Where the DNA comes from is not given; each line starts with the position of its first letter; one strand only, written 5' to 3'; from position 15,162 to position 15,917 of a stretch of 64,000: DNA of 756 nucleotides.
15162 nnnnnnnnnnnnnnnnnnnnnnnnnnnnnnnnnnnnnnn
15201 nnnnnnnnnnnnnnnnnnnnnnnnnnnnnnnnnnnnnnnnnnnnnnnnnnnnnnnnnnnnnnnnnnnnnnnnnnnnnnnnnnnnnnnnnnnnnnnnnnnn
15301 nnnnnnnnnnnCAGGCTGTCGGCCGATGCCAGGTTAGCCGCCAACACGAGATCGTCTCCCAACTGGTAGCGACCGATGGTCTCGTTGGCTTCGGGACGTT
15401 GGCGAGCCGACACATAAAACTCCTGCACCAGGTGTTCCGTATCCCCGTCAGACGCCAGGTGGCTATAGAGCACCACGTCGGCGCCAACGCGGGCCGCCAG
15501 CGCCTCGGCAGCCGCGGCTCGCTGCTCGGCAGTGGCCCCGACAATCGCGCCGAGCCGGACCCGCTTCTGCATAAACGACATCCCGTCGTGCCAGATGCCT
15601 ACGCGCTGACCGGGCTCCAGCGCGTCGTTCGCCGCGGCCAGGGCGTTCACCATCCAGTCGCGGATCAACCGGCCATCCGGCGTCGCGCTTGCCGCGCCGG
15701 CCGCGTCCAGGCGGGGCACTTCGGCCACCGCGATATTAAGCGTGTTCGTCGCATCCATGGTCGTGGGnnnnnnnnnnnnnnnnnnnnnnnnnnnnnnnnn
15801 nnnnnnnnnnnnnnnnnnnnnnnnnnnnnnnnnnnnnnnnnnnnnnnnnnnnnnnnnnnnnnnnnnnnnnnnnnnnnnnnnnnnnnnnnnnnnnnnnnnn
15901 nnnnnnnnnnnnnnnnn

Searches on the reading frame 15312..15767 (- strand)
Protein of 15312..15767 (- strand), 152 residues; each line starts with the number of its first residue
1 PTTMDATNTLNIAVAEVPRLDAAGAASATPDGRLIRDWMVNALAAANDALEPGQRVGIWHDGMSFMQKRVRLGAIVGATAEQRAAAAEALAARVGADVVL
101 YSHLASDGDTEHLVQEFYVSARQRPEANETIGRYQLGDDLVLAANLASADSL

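Call 83: search_protein_representatives(protein=window:15312-15767:-)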
Query: 152 residues. Proteins with E-value up to 0.001 (for the whole library): 313; up to 1e-10: 77; up to 1e-30: 4. The best 150 are listed.
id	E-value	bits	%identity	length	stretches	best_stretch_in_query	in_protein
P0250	2.0e-40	154.4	52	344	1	1-148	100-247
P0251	4.4e-33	130.6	49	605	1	9-146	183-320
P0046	1.2e-32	129.2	49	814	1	7-148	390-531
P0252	2.6e-31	124.9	48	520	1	4-151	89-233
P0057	2.4e-25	105.5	45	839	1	9-150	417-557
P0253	4.7e-25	104.6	50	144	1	4-110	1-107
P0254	5.5e-25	104.4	42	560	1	7-140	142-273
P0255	3.8e-24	101.6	45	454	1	8-147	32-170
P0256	6.1e-22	94.5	43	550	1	1-150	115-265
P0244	1.0e-21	93.7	65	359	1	75-152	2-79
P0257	1.5e-21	93.3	37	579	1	8-151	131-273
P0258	1.0e-20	90.5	47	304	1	1-140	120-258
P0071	1.5e-20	90.0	38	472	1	1-148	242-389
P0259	2.4e-20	89.3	35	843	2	5-142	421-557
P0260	3.4e-20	88.9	41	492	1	7-140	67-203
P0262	4.8e-19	85.1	38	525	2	7-142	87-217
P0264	2.2e-17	79.7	35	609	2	5-151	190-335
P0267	3.4e-17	79.1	38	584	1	5-142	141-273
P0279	7.0e-15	71.6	36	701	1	8-151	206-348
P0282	2.8e-14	69.7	35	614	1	7-139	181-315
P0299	2.3e-12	63.5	34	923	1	6-142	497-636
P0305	2.0e-11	60.4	30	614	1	7-139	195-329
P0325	4.2e-10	56.2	32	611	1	7-139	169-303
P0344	3.5e-09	53.2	29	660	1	9-147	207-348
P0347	4.0e-09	53.0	32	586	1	7-148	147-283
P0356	1.2e-08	51.4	32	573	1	9-141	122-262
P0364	2.1e-08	50.7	39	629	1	7-141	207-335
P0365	2.1e-08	50.6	30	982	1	9-139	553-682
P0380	9.6e-08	48.5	33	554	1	8-150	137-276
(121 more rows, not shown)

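Call 84: search_protein_families(library=pfam, proteins=[P0252, P0254, P0256, P0257, P0260, P0262, P0251, P0264, P0279, P0299], max_evalue=0.01)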
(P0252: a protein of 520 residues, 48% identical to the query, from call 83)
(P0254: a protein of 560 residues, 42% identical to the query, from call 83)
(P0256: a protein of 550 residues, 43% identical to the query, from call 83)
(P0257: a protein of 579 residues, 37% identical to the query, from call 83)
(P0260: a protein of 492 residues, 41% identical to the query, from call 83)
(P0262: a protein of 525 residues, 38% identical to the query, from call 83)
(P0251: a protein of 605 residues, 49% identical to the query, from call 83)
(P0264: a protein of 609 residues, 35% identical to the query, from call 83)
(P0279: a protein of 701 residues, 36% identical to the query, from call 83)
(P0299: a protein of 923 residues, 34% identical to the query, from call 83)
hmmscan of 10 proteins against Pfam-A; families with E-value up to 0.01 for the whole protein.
P0252 (520 aa): 9 families
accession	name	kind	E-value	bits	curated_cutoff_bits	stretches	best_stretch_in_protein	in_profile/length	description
PF07719.23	TPR_2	-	3e-12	46.1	27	0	292-322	3-33/34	Tetratricopeptide repeat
PF13424.12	TPR_12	-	5.4e-09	36.6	30.1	0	358-401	16-61/77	Tetratricopeptide repeat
PF00515.34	TPR_1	-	1.5e-08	34.6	27.8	0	293-323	4-34/34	Tetratricopeptide repeat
PF13181.12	TPR_8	-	4.4e-07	30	25.7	0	292-322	3-33/34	Tetratricopeptide repeat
PF13414.12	TPR_11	-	9.3e-06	25.7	26.8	0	308-335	12-39/42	TPR repeat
PF13432.12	TPR_16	-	1.2e-05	26.1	32.7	1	308-346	15-52/65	Tetratricopeptide repeat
PF13428.12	TPR_14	-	2.1e-05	25.2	23.5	0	294-331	5-42/44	Tetratricopeptide repeat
PF20308.4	TPR-S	-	0.00064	20.7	27.6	0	267-375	4-89/102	Tetratricopeptide Repeats-Sensor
PF17874.7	TPR_MalT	-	0.0094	15.7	45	0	337-389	72-124/336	MalT-like TPR region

P0254 (560 aa): 0 families

P0256 (550 aa): 1 family
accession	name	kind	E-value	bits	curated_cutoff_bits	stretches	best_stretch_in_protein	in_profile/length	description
PF13432.12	TPR_16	-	0.00075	20.3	32.7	1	327-369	1-43/65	Tetratricopeptide repeat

P0257 (579 aa): 9 families
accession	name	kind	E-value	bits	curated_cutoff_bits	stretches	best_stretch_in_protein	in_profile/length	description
PF07719.23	TPR_2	-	8.2e-10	38.5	27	0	332-362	3-33/34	Tetratricopeptide repeat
PF13181.12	TPR_8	-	1.3e-06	28.6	25.7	1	332-362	3-33/34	Tetratricopeptide repeat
PF13414.12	TPR_11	-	4.4e-06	26.7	26.8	1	344-376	8-40/42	TPR repeat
PF00515.34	TPR_1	-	6.7e-06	26.1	27.8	0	333-363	4-34/34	Tetratricopeptide repeat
PF13424.12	TPR_12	-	6e-05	23.6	30.1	1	300-361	14-76/77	Tetratricopeptide repeat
PF13428.12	TPR_14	-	0.00013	22.8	23.5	0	336-371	7-42/44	Tetratricopeptide repeat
PF23914.1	TPR_CcmH_CycH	-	0.0016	18.8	42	0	334-387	54-107/158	Cytochrome c-type biogenesis protein H TPR domain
PF18632.6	DUF5630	-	0.0052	16.7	25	1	351-497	47-184/218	Family of unknown function (DUF5630)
PF13432.12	TPR_16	-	0.007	17.2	32.7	0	337-376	4-43/65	Tetratricopeptide repeat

P0260 (492 aa): 14 families
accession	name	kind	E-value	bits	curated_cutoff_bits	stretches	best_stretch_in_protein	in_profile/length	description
PF13181.12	TPR_8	-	6.1e-12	45.1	25.7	1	272-303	3-34/34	Tetratricopeptide repeat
PF13414.12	TPR_11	-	1.1e-10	41.4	26.8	2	288-315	12-39/42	TPR repeat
PF07719.23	TPR_2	-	8.2e-10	38.5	27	0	272-303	3-34/34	Tetratricopeptide repeat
PF13428.12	TPR_14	-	5.2e-08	33.3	23.5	0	328-354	12-38/44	Tetratricopeptide repeat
PF13424.12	TPR_12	-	1.5e-07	31.9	30.1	1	329-392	15-73/77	Tetratricopeptide repeat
PF00515.34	TPR_1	-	7e-07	29.2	27.8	0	274-303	5-34/34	Tetratricopeptide repeat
PF13431.12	TPR_17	-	3e-05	24.4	24.4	0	292-334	1-30/34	Tetratricopeptide repeat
PF14559.12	TPR_19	-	4.3e-05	24.2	25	0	287-315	8-36/68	Tetratricopeptide repeat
PF13174.12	TPR_6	-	5.9e-05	23.9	26.3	0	420-449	2-31/33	Tetratricopeptide repeat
PF23914.1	TPR_CcmH_CycH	-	0.00035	20.9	42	0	275-313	55-93/158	Cytochrome c-type biogenesis protein H TPR domain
PF17874.7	TPR_MalT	-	0.00037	20.3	45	1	271-359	41-122/336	MalT-like TPR region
PF13432.12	TPR_16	-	0.00059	20.7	32.7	1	287-351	14-65/65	Tetratricopeptide repeat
PF25575.1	TPR_BSK1_C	-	0.0011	19.2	42.2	1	420-459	37-76/118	Serine/threonine-protein kinase BSK1-like, TPR repeats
PF09986.15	DUF2225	-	0.0035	17.5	21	0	412-457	112-157/214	Uncharacterized protein conserved in bacteria (DUF2225)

P0262 (525 aa): 1 family
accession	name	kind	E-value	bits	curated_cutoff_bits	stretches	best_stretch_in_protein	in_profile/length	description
PF17874.7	TPR_MalT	-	0.0094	15.7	45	0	357-414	49-106/336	MalT-like TPR region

P0251 (605 aa): 6 families
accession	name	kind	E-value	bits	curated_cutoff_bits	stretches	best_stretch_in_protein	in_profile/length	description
PF12770.12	CHAT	-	2.9e-20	73.3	24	1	2-117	150-267/289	CHAT domain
PF07719.23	TPR_2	-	8.8e-07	29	27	0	343-367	3-27/34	Tetratricopeptide repeat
PF13424.12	TPR_12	-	3.3e-06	27.6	30.1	0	354-410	16-73/77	Tetratricopeptide repeat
PF13181.12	TPR_8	-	0.00023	21.5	25.7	0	384-413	3-32/34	Tetratricopeptide repeat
PF14559.12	TPR_19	-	0.00024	21.8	25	0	396-431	5-40/68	Tetratricopeptide repeat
PF13428.12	TPR_14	-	0.0055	17.7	23.5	0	388-423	7-42/44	Tetratricopeptide repeat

P0264 (609 aa): 8 families
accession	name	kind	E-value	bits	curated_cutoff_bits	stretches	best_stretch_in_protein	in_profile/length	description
PF13676.11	TIR_2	-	7.8e-24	84.9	28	1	11-133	1-121/122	TIR domain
PF01582.25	TIR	-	1.3e-09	38.5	21.3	1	9-83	2-77/179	TIR domain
PF13181.12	TPR_8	-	6.8e-06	26.3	25.7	1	394-424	3-33/34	Tetratricopeptide repeat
PF13424.12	TPR_12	-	1.9e-05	25.2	30.1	1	356-422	9-75/77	Tetratricopeptide repeat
PF07719.23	TPR_2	-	6.6e-05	23.2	27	0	395-424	4-33/34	Tetratricopeptide repeat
PF00515.34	TPR_1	-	0.00024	21.2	27.8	1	395-425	4-34/34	Tetratricopeptide repeat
PF13428.12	TPR_14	-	0.00044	21.1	23.5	1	393-433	2-42/44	Tetratricopeptide repeat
PF13432.12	TPR_16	-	0.0026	18.6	32.7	1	398-452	3-45/65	Tetratricopeptide repeat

P0279 (701 aa): 7 families
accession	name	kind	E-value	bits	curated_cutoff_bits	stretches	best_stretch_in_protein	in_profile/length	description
PF13676.11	TIR_2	-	7.5e-22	78.5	28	1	21-142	2-121/122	TIR domain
PF01582.25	TIR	-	8e-07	29.5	21.3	1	18-95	2-80/179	TIR domain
PF07719.23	TPR_2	-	0.00025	21.4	27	1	411-441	3-33/34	Tetratricopeptide repeat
PF00515.34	TPR_1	-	0.00028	21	27.8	0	412-442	4-34/34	Tetratricopeptide repeat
PF13181.12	TPR_8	-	0.00031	21.1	25.7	0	411-441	3-33/34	Tetratricopeptide repeat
PF13414.12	TPR_11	-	0.0039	17.3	26.8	0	424-455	9-40/42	TPR repeat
PF25062.1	ARM_TT21_N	-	0.007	16.6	40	0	405-474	96-163/222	Tetratricopeptide repeat protein 21 N-terminal ARM repeat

P0299 (923 aa): 10 families
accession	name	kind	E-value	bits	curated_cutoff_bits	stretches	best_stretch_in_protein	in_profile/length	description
PF12770.12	CHAT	-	8.1e-31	108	24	1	70-347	3-282/289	CHAT domain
PF00515.34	TPR_1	-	7.2e-07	29.2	27.8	0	710-734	10-34/34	Tetratricopeptide repeat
PF13414.12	TPR_11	-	1.4e-05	25.1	26.8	1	719-746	12-39/42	TPR repeat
PF13181.12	TPR_8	-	1.5e-05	25.2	25.7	0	703-734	3-34/34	Tetratricopeptide repeat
PF13432.12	TPR_16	-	3.8e-05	24.5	32.7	0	819-858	7-47/65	Tetratricopeptide repeat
PF13428.12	TPR_14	-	0.00057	20.8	23.5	0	707-742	7-42/44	Tetratricopeptide repeat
PF13424.12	TPR_12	-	0.00062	20.4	30.1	0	664-730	6-74/77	Tetratricopeptide repeat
PF07719.23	TPR_2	-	0.00088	19.7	27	0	703-734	3-34/34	Tetratricopeptide repeat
PF13431.12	TPR_17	-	0.0018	18.9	24.4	0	723-745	1-23/34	Tetratricopeptide repeat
PF14559.12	TPR_19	-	0.002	18.9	25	0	719-746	9-36/68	Tetratricopeptide repeat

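Call 86: find_encoding_contigs(protein=P0264, flank=6000, max_places=3)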
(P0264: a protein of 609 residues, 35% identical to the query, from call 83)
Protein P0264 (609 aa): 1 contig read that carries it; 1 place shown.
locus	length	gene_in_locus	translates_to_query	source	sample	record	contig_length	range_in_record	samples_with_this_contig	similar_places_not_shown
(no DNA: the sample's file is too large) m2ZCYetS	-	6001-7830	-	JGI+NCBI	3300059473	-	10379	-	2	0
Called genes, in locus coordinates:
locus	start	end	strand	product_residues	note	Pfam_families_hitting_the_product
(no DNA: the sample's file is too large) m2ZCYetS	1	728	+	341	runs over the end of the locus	?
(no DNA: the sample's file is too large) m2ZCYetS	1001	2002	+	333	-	PF00226:DnaJ, PF01556:DnaJ_C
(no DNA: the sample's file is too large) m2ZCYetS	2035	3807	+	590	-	PF01433:Peptidase_M1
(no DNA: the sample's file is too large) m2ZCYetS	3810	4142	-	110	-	PF02452:PemK_toxin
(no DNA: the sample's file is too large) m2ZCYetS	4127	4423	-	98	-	PF02604:PhdYeFM_antitox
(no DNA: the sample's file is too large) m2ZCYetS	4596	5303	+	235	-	PF00085:Thioredoxin (weak), PF00578:AhpC-TSA (faint), PF07449:HyaE (faint), PF04756:OST3_OST6 (faint), PF13905:Thioredoxin_8 (faint), PF00085:Thioredoxin, PF13098:Thioredoxin_2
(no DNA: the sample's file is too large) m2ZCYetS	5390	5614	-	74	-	-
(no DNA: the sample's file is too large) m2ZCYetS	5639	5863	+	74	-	PF11146:DUF2905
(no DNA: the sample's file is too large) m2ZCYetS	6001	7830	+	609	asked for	PF01582:TIR, PF13676:TIR_2, PF13181:TPR_8 (faint), PF13424:TPR_12 (weak)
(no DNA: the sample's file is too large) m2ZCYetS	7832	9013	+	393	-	-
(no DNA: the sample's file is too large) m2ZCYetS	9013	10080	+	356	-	?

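Call 87: find_encoding_contigs(protein=P0252, flank=6000, max_places=4)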
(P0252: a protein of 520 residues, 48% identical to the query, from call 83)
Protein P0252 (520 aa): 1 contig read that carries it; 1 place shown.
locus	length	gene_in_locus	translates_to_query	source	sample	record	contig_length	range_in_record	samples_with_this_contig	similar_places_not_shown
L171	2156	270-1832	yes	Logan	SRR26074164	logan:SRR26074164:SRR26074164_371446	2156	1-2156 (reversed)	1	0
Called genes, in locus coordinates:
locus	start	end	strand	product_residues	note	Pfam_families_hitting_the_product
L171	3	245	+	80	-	?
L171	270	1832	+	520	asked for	PF13432:TPR_16 (faint), PF00515:TPR_1 (faint), PF07719:TPR_2 (faint), PF13181:TPR_8 (faint), PF13424:TPR_12 (faint), PF13414:TPR_11 (faint)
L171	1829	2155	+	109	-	?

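Call 91: search_protein_families(library=pfam, proteins=[P0282, P0325, P0347, P0356, P0380, P0305, P0364, P0365, P0344, P0267], max_evalue=0.001)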
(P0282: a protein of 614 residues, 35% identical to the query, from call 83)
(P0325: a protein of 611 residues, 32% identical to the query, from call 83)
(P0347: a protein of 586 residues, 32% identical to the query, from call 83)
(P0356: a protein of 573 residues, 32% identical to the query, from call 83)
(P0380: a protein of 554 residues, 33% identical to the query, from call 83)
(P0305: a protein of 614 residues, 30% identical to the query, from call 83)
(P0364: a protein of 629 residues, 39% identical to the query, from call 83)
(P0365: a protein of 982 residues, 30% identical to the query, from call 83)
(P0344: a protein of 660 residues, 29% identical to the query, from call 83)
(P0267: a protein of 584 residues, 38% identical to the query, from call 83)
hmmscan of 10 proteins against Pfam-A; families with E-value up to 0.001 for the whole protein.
P0282 (614 aa): 2 families
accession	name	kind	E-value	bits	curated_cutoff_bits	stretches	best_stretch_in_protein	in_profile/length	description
PF19960.5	EAD7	-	1.3e-12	47.7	32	1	7-65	1-59/62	Effector-associated domain 7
PF13432.12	TPR_16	-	0.00071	20.4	32.7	0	490-544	3-45/65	Tetratricopeptide repeat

P0325 (611 aa): 2 families
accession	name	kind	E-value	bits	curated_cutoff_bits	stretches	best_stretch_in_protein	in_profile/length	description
PF19960.5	EAD7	-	1e-11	44.9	32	1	7-67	1-60/62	Effector-associated domain 7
PF19955.5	EAD1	-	5.7e-05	23.9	24.2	1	5-71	9-79/90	Effector-associated domain 1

P0347 (586 aa): 3 families
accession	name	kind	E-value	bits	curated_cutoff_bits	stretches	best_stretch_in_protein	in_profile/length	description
PF19960.5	EAD7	-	4.3e-17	62.1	32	1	8-69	1-62/62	Effector-associated domain 7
PF07719.23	TPR_2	-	0.00041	20.7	27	0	510-537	1-28/34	Tetratricopeptide repeat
PF13428.12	TPR_14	-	0.00069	20.5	23.5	0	306-334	7-35/44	Tetratricopeptide repeat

P0356 (573 aa): 2 families
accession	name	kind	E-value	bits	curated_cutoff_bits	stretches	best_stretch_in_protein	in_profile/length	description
PF19960.5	EAD7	-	1.2e-15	57.5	32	1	15-76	1-62/62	Effector-associated domain 7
PF13424.12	TPR_12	-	0.00028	21.4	30.1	0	416-454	21-59/77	Tetratricopeptide repeat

P0380 (554 aa): 5 families
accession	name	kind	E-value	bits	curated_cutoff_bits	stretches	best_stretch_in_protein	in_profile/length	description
PF19960.5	EAD7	-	7.8e-18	64.5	32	1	12-73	1-62/62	Effector-associated domain 7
PF07719.23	TPR_2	-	2.1e-07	30.9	27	0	285-311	3-29/34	Tetratricopeptide repeat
PF00515.34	TPR_1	-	1.3e-05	25.2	27.8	0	284-309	2-27/34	Tetratricopeptide repeat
PF13181.12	TPR_8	-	4.9e-05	23.6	25.7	0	435-459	5-29/34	Tetratricopeptide repeat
PF13428.12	TPR_14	-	0.00059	20.7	23.5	0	434-468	4-38/44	Tetratricopeptide repeat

P0305 (614 aa): 8 families
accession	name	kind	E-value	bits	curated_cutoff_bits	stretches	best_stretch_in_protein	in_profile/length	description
PF13676.11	TIR_2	-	7.7e-23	81.7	28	1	4-120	1-111/122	TIR domain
PF07719.23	TPR_2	-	5e-08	32.9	27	0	397-428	3-34/34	Tetratricopeptide repeat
PF13414.12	TPR_11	-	6.9e-07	29.3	26.8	1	408-440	7-39/42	TPR repeat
PF13424.12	TPR_12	-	3.6e-05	24.3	30.1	0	456-514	18-71/77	Tetratricopeptide repeat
PF08357.16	SEFIR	-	4.8e-05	24.1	23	0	3-62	2-67/150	SEFIR domain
PF00515.34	TPR_1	-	0.00013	22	27.8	0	398-428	4-34/34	Tetratricopeptide repeat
PF13181.12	TPR_8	-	0.00014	22.2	25.7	0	397-427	3-33/34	Tetratricopeptide repeat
PF13432.12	TPR_16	-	0.00019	22.3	32.7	0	402-441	4-43/65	Tetratricopeptide repeat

P0364 (629 aa): 8 families
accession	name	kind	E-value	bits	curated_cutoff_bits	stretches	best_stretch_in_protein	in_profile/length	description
PF13676.11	TIR_2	-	1.3e-10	42.2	28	1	4-142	1-119/122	TIR domain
PF13181.12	TPR_8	-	5.4e-08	32.8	25.7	0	404-431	6-33/34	Tetratricopeptide repeat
PF07719.23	TPR_2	-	6.3e-08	32.6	27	0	579-608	4-33/34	Tetratricopeptide repeat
PF00515.34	TPR_1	-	3.8e-07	30.1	27.8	0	405-431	7-33/34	Tetratricopeptide repeat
PF13432.12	TPR_16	-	5.7e-07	30.3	32.7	1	405-446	3-44/65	Tetratricopeptide repeat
PF13414.12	TPR_11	-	9.1e-05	22.5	26.8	1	412-443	7-38/42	TPR repeat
PF14559.12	TPR_19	-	0.00027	21.6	25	1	413-445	5-37/68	Tetratricopeptide repeat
PF13428.12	TPR_14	-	0.00071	20.5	23.5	1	402-441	4-43/44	Tetratricopeptide repeat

P0365 (982 aa): 7 families
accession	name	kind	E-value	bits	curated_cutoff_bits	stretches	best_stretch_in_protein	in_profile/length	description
PF20703.3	nSTAND1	-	2.1e-125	419.8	27.1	1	56-461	1-378/379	Novel STAND NTPase 1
PF13191.12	AAA_16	-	5.1e-08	34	32.6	1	70-218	1-158/167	AAA ATPase domain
PF13401.12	AAA_22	-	1.8e-05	25.5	27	1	87-237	4-126/130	AAA domain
PF00515.34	TPR_1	-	9e-05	22.6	27.8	0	765-781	18-34/34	Tetratricopeptide repeat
PF13414.12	TPR_11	-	0.00014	21.9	26.8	0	767-792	13-38/42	TPR repeat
PF07719.23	TPR_2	-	0.00018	21.8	27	0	707-737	3-33/34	Tetratricopeptide repeat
PF23914.1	TPR_CcmH_CycH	-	0.00071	19.9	42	0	706-744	51-89/158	Cytochrome c-type biogenesis protein H TPR domain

P0344 (660 aa): 3 families
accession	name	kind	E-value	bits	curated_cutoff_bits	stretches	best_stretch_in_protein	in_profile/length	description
PF13181.12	TPR_8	-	5.2e-05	23.5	25.7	0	611-641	3-33/34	Tetratricopeptide repeat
PF07719.23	TPR_2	-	5.9e-05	23.3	27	0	611-640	3-32/34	Tetratricopeptide repeat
PF00515.34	TPR_1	-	0.00063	19.9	27.8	0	612-640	4-32/34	Tetratricopeptide repeat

P0267 (584 aa): 3 families
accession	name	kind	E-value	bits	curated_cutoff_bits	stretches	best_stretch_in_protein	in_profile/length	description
PF19961.5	EAD8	-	2.4e-10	41.4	27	1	2-88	2-92/96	Effector-associated domain 8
PF13424.12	TPR_12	-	1.3e-08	35.4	30.1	0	515-546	4-35/77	Tetratricopeptide repeat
PF07719.23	TPR_2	-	6.4e-05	23.2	27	0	346-373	3-30/34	Tetratricopeptide repeat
